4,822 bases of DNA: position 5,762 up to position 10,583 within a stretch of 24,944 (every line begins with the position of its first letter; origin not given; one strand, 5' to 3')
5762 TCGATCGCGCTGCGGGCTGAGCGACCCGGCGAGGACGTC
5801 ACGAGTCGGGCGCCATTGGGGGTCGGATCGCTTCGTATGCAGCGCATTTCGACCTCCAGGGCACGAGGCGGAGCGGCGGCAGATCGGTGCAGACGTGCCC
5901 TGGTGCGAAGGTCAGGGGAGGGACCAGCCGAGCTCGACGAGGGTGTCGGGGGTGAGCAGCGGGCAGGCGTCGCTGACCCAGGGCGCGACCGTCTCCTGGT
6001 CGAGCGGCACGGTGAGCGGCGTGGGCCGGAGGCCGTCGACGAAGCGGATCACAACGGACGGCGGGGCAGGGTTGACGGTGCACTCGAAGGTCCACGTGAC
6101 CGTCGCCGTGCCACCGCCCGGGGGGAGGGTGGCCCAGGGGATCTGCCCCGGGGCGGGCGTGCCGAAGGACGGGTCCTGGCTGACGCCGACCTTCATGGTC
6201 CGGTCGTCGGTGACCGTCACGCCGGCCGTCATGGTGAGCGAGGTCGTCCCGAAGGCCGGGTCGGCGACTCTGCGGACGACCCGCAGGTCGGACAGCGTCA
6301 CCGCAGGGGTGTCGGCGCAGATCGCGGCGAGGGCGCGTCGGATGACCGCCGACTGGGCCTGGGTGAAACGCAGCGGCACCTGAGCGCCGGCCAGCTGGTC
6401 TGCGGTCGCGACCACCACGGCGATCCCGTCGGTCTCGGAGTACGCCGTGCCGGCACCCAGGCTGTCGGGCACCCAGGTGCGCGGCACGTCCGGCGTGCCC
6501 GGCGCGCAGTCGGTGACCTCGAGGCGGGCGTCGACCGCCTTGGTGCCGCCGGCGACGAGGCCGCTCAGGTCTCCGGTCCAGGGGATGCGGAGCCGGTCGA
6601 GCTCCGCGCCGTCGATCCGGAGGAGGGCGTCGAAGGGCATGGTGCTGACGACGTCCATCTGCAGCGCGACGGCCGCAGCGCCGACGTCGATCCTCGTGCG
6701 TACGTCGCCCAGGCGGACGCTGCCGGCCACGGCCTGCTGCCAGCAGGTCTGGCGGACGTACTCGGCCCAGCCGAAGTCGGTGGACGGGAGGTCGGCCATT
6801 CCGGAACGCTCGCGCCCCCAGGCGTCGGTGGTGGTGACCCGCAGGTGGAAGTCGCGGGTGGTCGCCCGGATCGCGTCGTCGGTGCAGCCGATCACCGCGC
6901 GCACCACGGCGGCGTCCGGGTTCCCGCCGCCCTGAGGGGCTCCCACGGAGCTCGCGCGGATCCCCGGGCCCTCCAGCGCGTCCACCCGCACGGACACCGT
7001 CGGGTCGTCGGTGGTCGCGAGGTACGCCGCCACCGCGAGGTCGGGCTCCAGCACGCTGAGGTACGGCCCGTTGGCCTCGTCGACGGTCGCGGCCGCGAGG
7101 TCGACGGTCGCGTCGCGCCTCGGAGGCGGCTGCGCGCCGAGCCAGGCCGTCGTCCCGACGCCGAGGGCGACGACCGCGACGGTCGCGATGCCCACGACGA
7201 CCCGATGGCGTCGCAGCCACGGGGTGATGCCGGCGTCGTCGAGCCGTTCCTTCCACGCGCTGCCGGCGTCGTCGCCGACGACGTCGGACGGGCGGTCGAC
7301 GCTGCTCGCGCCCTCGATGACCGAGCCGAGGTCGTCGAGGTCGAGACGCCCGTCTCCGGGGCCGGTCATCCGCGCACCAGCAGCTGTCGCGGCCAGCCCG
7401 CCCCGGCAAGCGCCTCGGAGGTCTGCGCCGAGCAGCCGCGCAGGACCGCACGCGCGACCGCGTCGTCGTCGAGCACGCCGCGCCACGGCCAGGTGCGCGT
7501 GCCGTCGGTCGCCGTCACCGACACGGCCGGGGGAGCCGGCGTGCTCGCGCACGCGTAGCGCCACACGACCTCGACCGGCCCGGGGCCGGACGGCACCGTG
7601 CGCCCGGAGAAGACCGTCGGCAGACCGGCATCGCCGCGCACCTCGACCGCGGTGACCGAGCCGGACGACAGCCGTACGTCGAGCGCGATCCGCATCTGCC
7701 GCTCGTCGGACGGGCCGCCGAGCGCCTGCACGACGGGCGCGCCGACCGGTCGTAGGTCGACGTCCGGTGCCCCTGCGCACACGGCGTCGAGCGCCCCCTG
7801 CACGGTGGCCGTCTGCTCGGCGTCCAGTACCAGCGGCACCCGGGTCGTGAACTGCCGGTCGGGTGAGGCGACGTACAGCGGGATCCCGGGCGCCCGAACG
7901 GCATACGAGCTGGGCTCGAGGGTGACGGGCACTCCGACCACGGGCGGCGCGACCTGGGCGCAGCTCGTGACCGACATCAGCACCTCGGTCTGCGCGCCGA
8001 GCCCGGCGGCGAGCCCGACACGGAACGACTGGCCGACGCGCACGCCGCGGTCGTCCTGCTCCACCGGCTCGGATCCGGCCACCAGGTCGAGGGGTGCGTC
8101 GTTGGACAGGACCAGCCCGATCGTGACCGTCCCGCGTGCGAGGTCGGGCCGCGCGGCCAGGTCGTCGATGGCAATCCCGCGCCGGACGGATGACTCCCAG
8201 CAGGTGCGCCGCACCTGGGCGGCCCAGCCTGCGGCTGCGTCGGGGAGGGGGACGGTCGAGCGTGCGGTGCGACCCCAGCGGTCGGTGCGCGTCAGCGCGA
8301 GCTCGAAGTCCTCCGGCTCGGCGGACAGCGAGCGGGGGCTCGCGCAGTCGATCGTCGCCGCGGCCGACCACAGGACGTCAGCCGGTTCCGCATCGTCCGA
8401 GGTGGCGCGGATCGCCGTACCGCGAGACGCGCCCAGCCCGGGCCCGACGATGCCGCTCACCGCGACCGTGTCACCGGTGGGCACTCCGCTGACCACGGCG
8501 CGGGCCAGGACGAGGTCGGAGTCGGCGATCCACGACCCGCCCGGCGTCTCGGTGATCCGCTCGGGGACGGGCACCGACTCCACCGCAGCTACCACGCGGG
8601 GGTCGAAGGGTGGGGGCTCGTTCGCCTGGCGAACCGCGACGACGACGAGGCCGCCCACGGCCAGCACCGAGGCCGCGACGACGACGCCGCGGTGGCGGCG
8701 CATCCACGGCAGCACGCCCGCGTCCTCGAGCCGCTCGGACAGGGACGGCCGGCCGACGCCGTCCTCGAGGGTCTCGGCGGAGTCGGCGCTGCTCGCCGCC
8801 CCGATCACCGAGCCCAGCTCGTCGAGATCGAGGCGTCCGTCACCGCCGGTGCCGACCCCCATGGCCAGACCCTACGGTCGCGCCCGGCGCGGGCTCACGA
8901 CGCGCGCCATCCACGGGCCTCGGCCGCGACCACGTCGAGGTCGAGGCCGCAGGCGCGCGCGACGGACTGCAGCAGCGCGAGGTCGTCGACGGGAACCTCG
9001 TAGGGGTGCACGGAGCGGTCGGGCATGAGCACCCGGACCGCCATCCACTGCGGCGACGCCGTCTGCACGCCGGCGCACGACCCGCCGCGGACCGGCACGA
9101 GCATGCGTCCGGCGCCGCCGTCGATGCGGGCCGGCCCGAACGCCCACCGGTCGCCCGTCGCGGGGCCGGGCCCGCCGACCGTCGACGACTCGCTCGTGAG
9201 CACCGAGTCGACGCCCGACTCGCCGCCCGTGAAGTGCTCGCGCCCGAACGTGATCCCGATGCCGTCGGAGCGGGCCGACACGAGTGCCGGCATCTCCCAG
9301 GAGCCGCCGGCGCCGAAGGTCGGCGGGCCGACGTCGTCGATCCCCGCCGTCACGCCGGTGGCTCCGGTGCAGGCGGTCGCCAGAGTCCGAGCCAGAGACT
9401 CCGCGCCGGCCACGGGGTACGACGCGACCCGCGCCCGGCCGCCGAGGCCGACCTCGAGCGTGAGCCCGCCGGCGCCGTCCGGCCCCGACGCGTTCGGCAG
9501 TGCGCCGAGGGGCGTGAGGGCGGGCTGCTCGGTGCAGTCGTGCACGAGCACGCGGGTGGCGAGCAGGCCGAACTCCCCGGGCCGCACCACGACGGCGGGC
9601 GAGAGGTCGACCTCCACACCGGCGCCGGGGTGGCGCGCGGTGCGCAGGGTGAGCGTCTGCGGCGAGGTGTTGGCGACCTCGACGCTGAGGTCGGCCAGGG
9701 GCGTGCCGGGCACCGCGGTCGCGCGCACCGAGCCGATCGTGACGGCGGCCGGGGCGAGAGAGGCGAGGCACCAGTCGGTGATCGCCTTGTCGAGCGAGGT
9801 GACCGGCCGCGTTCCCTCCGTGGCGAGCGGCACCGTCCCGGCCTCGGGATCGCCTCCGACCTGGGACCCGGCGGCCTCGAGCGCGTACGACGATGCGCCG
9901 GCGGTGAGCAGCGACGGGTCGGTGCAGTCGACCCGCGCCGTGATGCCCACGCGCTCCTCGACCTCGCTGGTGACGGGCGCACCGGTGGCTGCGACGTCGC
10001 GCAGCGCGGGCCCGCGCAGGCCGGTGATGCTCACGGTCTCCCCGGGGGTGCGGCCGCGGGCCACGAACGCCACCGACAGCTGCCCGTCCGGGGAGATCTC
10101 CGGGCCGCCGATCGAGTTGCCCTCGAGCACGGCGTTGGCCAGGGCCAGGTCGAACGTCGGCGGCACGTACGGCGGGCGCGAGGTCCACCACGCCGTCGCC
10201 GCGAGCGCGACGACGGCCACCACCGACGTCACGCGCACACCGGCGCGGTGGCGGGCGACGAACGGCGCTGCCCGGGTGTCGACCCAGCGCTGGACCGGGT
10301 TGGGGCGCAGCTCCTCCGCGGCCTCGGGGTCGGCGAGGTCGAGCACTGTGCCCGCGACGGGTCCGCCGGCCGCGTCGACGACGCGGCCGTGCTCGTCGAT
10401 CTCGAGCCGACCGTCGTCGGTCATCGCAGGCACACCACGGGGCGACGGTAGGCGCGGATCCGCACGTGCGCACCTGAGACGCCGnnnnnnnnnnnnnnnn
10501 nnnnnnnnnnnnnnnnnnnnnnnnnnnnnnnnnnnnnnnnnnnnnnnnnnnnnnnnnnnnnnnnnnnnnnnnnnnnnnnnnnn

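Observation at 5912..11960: Four tandem diverged paralogs encode an unassigned single-pass envelope protein family joined to the HAD/Ssd/Tad neighbourhood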

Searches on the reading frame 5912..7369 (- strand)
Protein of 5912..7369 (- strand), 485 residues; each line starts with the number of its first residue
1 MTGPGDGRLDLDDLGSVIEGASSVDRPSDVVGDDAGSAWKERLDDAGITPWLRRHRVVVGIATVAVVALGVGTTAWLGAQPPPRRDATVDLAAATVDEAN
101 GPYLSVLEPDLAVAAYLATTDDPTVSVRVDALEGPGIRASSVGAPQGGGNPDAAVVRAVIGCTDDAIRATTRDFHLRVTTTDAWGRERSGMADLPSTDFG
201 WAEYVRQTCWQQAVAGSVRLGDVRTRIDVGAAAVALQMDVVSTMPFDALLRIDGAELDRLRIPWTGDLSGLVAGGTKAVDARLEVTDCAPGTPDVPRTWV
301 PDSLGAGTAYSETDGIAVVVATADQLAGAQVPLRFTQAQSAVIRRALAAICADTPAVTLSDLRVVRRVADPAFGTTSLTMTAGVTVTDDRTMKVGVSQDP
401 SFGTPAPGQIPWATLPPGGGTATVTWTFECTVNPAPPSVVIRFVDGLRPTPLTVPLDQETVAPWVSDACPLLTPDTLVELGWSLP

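Call 7: search_protein_families(library=pfam, proteins=[window:5912-7369:-], max_evalue=1)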
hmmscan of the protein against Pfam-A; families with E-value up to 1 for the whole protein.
window:5912-7369:- (485 aa): 1 family
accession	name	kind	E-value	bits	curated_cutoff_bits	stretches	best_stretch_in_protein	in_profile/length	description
PF11734.13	TilS_C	-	0.25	11.2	22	1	39-75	23-59/74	TilS substrate C-terminal domain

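Call 8: search_protein_families(library=ncbifam, proteins=[window:5912-7369:-], max_evalue=1)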
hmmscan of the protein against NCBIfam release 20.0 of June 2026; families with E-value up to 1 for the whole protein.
window:5912-7369:- (485 aa): 0 families

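Call 82: search_protein_families(library=padloc, proteins=[window:5912-7366:-], max_evalue=0.01)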
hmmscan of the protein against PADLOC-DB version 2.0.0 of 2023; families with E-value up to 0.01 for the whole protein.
window:5912-7366:- (484 aa): 0 families

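Call 83: search_protein_families(library=phrogs, proteins=[window:5912-7366:-], max_evalue=0.01)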
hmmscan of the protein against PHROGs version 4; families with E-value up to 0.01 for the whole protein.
window:5912-7366:- (484 aa): 0 families

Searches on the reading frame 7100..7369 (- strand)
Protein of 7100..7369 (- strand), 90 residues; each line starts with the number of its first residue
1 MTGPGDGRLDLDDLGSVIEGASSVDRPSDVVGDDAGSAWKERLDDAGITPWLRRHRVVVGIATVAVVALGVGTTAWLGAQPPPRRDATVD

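Call 46: search_protein_families(library=pfam, proteins=[window:7100-7369:-], max_evalue=10)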
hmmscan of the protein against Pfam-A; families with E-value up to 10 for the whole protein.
window:7100-7369:- (90 aa): 1 family
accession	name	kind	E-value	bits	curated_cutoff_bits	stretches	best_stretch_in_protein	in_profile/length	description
PF11734.13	TilS_C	-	0.022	14.6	22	1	39-76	23-60/74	TilS substrate C-terminal domain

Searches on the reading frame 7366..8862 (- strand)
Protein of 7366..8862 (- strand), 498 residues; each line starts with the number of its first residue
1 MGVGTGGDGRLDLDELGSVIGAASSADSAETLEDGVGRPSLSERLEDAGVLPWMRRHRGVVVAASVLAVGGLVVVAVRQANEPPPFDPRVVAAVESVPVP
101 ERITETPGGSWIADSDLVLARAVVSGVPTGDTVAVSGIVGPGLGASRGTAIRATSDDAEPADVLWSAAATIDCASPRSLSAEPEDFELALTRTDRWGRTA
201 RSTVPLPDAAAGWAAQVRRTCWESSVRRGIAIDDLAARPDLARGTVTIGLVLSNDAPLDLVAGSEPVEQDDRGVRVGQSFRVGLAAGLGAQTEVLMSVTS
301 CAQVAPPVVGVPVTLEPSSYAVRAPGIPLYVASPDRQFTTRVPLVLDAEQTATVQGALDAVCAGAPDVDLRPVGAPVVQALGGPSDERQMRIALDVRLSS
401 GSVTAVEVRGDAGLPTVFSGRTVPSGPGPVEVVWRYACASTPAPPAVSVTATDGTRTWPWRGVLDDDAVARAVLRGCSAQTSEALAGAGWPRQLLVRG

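Call 7: search_protein_families(library=pfam, proteins=[window:7366-8862:-], max_evalue=1)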
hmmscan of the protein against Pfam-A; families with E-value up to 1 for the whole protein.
window:7366-8862:- (498 aa): 1 family
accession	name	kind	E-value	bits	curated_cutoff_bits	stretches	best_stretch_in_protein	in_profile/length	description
PF23928.1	DUF7266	-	0.13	12.5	27.6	1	305-352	71-118/145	Family of unknown function (DUF7266)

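Call 8: search_protein_families(library=ncbifam, proteins=[window:7366-8862:-], max_evalue=1)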
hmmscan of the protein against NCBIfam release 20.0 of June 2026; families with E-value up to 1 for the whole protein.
window:7366-8862:- (498 aa): 0 families

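Call 82: search_protein_families(library=padloc, proteins=[window:7366-8859:-], max_evalue=0.01)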
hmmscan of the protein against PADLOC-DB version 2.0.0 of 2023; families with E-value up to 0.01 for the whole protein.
window:7366-8859:- (497 aa): 0 families

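Call 83: search_protein_families(library=phrogs, proteins=[window:7366-8859:-], max_evalue=0.01)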
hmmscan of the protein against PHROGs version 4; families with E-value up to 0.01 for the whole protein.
window:7366-8859:- (497 aa): 0 families

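Call 87: search_dna_similar(query=window:7366-8859:-, collection=plasmids, mode=protein, max_evalue=0.001, max_rows=10)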
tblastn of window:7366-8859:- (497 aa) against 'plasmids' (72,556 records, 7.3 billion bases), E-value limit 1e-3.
No match.

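Call 88: search_dna_similar(query=window:7366-8859:-, collection=phages, mode=protein, max_evalue=0.001, max_rows=10)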
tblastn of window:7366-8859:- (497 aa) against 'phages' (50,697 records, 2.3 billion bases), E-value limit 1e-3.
No match.

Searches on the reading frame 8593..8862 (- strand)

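Call 46: search_protein_families(library=pfam, proteins=[window:8593-8862:-], max_evalue=10)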
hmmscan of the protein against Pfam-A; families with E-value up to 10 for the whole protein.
window:8593-8862:- (90 aa): 2 families
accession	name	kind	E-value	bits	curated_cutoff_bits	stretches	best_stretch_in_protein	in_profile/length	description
PF08044.16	DUF1707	-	0.06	13.8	27.6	1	7-33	20-46/53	DUF1707 SHOCT-like domain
PF11734.13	TilS_C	-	0.11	12.3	22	1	38-81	20-64/74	TilS substrate C-terminal domain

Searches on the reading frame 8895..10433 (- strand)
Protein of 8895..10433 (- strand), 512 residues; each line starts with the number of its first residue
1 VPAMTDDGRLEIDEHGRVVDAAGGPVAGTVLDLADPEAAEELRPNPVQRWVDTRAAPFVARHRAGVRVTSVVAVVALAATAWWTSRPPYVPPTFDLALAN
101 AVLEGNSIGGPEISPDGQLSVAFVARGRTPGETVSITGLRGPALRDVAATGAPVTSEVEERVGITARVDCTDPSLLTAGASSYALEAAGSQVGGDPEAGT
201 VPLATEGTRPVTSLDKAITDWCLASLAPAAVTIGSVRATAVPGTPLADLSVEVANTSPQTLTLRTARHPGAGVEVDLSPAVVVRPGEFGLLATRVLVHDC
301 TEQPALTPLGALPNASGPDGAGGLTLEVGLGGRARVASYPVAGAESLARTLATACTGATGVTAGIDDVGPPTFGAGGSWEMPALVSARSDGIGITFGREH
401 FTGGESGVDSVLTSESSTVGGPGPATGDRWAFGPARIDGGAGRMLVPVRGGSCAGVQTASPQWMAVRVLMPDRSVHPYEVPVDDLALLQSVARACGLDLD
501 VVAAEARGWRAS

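Call 7: search_protein_families(library=pfam, proteins=[window:8895-10433:-], max_evalue=1)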
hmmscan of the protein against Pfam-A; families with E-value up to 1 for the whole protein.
window:8895-10433:- (512 aa): 1 family
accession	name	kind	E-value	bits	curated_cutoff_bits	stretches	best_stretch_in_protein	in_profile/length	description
PF05719.16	GPP34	-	0.11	13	29.1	1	7-66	39-99/201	Golgi phosphoprotein 3 (GPP34)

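Call 8: search_protein_families(library=ncbifam, proteins=[window:8895-10433:-], max_evalue=1)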
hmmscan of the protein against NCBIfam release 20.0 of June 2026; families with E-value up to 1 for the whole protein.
window:8895-10433:- (512 aa): 0 families

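Call 82: search_protein_families(library=padloc, proteins=[window:8895-10430:-], max_evalue=0.01)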
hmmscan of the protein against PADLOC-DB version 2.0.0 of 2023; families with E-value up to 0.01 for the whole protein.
window:8895-10430:- (511 aa): 0 families

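Call 83: search_protein_families(library=phrogs, proteins=[window:8895-10430:-], max_evalue=0.01)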
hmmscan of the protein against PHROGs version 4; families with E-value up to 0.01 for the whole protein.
window:8895-10430:- (511 aa): 0 families

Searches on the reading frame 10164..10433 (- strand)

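Call 46: search_protein_families(library=pfam, proteins=[window:10164-10433:-], max_evalue=10)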
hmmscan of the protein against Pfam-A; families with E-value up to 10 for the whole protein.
window:10164-10433:- (90 aa): 3 families
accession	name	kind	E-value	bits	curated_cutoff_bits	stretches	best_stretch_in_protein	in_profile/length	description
PF05719.16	GPP34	-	0.0075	16.8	29.1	1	7-65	39-98/201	Golgi phosphoprotein 3 (GPP34)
PF22692.1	LlgE_F_G_D1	-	0.17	12.5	27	1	5-28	20-43/64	Flagellar hook protein FlgE/F/G D1 domain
PF00775.27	Dioxygenase_C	-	0.2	11.5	27.3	1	14-34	32-52/182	Dioxygenase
